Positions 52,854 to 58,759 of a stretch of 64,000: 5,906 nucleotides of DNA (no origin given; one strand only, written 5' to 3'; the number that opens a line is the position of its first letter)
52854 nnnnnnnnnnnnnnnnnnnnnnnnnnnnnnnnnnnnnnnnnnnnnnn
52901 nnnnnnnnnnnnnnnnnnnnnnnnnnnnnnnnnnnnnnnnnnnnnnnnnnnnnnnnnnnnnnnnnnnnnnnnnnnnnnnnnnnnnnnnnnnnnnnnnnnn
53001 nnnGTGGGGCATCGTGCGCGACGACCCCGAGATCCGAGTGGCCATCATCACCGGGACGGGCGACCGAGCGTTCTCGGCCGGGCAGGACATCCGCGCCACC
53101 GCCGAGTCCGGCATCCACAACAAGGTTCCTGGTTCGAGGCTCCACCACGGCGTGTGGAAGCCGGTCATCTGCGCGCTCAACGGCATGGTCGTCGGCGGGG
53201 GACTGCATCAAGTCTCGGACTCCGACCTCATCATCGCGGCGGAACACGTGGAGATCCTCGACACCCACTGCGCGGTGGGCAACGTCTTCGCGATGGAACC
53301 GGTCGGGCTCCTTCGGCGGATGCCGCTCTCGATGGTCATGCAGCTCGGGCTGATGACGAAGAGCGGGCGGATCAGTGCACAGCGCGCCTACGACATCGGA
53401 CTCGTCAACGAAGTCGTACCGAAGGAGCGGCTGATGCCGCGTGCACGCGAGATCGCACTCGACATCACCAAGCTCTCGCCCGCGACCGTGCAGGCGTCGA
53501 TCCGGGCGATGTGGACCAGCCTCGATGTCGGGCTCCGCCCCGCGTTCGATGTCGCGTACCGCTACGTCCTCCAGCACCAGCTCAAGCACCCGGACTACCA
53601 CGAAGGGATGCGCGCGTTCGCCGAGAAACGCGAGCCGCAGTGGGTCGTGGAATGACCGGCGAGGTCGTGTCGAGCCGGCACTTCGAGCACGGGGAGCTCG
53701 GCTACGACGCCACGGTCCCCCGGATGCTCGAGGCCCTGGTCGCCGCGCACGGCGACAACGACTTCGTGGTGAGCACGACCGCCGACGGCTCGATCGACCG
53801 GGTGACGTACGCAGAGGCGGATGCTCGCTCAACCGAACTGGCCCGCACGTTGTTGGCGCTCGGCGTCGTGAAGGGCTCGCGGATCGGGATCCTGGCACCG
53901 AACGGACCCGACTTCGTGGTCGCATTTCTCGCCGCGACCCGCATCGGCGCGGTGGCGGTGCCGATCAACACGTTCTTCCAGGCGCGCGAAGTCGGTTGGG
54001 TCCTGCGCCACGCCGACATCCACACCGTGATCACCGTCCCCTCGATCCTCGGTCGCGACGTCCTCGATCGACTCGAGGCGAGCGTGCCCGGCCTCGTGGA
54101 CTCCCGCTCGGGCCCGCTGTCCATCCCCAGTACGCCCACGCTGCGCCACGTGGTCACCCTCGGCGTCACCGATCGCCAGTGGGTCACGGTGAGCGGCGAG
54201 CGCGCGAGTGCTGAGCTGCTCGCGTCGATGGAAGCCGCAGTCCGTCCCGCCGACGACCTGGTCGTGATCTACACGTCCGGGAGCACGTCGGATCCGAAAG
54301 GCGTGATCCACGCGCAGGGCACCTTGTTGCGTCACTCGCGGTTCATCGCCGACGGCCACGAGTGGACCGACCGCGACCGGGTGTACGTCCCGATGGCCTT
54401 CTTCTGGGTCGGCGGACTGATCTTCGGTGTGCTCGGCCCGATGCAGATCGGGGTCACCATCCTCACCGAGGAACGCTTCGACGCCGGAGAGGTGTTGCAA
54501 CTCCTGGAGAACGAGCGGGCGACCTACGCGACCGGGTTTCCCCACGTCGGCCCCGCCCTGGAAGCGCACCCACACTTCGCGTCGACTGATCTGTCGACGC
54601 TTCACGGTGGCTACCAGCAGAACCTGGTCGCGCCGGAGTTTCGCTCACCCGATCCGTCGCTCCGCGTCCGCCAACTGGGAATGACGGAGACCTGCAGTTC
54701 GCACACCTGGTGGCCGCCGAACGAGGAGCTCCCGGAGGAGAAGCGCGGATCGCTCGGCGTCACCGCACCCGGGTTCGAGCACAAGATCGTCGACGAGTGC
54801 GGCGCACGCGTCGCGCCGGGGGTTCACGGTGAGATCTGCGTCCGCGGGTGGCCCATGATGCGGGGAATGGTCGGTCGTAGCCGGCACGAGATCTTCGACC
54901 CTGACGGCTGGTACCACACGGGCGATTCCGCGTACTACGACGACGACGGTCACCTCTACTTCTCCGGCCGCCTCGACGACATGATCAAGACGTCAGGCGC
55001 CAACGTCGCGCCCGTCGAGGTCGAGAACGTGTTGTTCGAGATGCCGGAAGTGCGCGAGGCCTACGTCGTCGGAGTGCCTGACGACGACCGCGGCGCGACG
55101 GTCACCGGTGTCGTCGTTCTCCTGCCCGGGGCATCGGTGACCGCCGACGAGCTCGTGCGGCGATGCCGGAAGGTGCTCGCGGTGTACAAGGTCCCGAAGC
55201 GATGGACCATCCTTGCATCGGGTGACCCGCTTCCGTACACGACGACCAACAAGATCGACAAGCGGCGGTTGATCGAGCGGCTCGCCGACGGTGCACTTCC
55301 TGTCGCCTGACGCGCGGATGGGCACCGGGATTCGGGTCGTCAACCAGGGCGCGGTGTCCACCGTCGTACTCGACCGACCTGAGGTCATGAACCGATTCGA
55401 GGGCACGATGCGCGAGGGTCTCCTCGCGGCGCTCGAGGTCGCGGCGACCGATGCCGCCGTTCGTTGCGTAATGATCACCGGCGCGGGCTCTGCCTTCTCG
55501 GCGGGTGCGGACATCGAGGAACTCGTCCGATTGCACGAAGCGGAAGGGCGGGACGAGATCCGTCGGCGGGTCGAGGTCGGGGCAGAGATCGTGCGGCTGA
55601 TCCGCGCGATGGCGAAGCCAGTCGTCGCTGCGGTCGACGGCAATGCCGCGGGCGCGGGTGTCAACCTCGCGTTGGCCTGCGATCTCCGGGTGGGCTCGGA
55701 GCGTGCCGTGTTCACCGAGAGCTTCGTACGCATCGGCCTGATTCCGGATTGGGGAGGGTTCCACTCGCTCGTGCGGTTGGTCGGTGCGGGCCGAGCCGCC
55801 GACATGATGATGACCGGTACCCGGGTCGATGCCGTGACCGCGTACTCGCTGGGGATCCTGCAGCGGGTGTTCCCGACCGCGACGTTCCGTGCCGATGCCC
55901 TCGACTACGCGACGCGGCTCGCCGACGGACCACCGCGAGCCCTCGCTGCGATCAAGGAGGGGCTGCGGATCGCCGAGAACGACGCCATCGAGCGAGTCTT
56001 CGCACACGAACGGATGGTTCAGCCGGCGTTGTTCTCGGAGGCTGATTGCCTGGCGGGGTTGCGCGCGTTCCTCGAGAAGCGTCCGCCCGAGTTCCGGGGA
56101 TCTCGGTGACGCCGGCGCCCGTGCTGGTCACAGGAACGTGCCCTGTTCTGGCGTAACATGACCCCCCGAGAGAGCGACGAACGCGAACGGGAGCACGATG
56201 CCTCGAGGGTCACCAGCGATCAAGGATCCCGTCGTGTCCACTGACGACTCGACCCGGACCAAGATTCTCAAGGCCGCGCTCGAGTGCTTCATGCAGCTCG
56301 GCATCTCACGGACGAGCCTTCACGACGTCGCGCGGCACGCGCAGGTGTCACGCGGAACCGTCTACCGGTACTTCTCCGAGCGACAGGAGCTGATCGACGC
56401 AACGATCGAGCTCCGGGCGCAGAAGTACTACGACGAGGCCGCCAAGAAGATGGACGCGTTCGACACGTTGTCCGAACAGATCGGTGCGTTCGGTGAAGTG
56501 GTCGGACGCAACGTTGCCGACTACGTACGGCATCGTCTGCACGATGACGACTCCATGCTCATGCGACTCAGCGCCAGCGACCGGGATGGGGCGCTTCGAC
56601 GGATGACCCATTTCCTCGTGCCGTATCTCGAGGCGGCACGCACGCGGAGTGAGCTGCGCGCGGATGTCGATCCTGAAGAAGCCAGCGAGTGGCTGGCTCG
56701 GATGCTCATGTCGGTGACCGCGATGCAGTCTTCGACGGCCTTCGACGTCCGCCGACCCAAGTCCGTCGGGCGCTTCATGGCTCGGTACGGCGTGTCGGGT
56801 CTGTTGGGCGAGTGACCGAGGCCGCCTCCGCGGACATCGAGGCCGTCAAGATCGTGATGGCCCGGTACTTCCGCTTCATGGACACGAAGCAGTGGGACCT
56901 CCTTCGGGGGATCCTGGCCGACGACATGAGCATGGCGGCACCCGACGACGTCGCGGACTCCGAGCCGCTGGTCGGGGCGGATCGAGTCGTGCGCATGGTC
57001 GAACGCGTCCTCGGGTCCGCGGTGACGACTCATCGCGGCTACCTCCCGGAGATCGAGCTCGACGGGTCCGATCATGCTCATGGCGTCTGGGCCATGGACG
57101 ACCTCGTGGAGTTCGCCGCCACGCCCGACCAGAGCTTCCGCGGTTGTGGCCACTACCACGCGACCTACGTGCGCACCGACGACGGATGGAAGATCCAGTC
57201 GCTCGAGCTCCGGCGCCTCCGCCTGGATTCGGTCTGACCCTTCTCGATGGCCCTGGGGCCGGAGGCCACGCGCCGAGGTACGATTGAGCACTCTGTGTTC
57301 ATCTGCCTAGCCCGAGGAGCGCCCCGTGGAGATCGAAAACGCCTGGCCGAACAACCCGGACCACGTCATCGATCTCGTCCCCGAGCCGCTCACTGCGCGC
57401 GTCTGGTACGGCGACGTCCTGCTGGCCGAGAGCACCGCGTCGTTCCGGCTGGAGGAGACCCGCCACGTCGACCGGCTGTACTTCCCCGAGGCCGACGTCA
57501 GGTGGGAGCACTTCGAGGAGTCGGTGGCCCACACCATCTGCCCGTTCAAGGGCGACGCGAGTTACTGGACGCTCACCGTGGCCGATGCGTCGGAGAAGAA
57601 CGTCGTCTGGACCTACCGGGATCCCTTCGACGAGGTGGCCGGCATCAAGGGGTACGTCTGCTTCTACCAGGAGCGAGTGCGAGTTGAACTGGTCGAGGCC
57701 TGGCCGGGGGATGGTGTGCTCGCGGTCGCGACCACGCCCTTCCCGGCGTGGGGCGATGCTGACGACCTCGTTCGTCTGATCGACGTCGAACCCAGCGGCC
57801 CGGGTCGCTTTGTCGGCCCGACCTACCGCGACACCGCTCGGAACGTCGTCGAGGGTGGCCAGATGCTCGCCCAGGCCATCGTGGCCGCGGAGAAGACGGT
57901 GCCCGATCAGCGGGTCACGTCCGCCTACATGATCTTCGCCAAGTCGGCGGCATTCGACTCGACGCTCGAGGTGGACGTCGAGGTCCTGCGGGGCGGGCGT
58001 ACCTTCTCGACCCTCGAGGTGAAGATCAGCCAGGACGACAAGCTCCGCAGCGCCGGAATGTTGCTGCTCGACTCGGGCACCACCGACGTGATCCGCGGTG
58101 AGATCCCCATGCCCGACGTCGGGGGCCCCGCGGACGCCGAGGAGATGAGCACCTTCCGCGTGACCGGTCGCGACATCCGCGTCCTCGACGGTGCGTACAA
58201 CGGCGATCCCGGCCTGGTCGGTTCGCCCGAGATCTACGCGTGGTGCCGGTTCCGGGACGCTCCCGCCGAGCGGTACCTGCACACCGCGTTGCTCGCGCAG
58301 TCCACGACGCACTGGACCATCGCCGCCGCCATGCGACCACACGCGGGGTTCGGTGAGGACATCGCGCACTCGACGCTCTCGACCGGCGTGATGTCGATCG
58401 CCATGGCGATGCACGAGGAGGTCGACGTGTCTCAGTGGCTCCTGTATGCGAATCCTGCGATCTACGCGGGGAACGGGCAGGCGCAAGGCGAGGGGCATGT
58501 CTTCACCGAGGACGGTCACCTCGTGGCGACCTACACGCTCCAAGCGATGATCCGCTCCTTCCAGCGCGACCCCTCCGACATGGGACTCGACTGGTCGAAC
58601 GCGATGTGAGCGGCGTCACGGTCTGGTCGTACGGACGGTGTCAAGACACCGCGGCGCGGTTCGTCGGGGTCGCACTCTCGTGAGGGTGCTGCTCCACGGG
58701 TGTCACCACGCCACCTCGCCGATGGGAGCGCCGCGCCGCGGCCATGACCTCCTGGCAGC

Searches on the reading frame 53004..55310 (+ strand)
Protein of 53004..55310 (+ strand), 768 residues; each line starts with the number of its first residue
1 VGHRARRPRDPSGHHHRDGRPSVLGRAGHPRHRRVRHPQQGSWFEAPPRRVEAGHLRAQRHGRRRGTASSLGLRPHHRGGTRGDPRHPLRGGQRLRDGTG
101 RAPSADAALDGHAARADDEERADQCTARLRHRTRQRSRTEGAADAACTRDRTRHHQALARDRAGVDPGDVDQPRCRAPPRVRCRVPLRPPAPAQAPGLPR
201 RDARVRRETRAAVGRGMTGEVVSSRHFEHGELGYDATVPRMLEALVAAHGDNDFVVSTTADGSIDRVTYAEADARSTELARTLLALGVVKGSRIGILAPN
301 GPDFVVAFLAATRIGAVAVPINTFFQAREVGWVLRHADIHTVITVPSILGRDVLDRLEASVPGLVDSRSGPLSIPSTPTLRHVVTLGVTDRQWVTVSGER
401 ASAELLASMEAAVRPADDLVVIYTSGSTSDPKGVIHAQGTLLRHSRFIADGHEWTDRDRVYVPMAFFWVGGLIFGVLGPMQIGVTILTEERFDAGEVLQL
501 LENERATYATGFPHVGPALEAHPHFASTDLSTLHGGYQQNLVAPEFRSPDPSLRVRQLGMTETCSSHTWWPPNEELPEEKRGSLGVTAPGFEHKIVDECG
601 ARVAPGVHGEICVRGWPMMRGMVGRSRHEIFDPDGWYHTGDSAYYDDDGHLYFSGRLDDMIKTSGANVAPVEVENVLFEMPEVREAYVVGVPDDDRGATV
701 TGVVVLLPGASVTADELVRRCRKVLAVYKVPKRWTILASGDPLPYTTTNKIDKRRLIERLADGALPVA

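Call 23: search_protein_families(library=pfam, proteins=[window:53004-55310:+], max_evalue=0.01)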
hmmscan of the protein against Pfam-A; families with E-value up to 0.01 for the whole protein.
window:53004-55310:+ (768 aa): 2 families
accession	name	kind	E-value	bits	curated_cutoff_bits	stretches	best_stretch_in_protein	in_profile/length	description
PF00501.34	AMP-binding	-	7.8e-63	213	29.9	1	246-621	5-382/384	AMP-binding enzyme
PF13193.12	AMP-binding_C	-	1.2e-14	55.4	24.5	1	672-748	1-74/76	AMP-binding enzyme C-terminal domain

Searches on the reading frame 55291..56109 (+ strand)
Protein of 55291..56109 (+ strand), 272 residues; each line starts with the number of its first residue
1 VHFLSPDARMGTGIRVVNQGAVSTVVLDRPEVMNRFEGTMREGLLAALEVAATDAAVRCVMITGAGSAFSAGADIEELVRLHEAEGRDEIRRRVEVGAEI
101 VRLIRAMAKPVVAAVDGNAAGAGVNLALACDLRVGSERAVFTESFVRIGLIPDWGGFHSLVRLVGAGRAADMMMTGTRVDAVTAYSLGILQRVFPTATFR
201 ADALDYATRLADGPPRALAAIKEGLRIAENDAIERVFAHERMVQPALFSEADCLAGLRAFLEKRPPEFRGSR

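Call 20: search_protein_families(library=pfam, proteins=[window:55291-56109:+])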
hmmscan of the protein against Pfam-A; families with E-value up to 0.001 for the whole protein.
window:55291-56109:+ (272 aa): 2 families
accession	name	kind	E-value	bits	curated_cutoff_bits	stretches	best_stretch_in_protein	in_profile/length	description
PF00378.25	ECH_1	-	1.9e-56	191.6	27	1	19-270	3-250/251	Enoyl-CoA hydratase/isomerase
PF16113.10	ECH_2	-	8.4e-34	118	27.2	1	23-199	2-177/335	Enoyl-CoA hydratase/isomerase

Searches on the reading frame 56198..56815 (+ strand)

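Call 20: search_protein_families(library=pfam, proteins=[window:56198-56815:+])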
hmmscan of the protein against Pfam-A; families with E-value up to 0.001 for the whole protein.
window:56198-56815:+ (205 aa): 2 families
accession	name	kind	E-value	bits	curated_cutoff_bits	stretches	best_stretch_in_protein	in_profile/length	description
PF00440.29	TetR_N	-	3e-14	53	24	1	23-68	1-46/47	Bacterial regulatory proteins, tetR family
PF00356.27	LacI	-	0.0005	20.2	27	0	40-68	1-29/46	Bacterial regulatory proteins, lacI family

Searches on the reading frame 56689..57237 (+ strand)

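Call 20: search_protein_families(library=pfam, proteins=[window:56689-57237:+])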
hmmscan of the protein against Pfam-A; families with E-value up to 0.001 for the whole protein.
window:56689-57237:+ (182 aa): 1 family
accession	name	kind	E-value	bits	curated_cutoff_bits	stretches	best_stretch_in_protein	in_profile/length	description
PF13577.12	SnoaL_4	-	1.2e-20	74.2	24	1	47-172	3-125/126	SnoaL-like domain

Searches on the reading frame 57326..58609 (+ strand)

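Call 20: search_protein_families(library=pfam, proteins=[window:57326-58609:+])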
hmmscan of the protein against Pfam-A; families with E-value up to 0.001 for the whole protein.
window:57326-58609:+ (427 aa): 4 families
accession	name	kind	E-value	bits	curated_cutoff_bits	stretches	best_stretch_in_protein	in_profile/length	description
PF04248.19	NTP_transf_9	-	2.3e-30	104.7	22.1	1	25-116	2-93/93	Domain of unknown function (DUF427)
PF13622.12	4HBT_3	-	2.4e-12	47.4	24.3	1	174-240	10-74/83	Acyl-CoA thioesterase N-terminal domain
PF20789.3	4HBT_3C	-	2.9e-09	37.7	24.1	1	282-404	22-135/140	Acyl-CoA thioesterase C-terminal domain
PF02551.21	Acyl_CoA_thio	-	2.8e-08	34.1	21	1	303-402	31-126/132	Acyl-CoA thioesterase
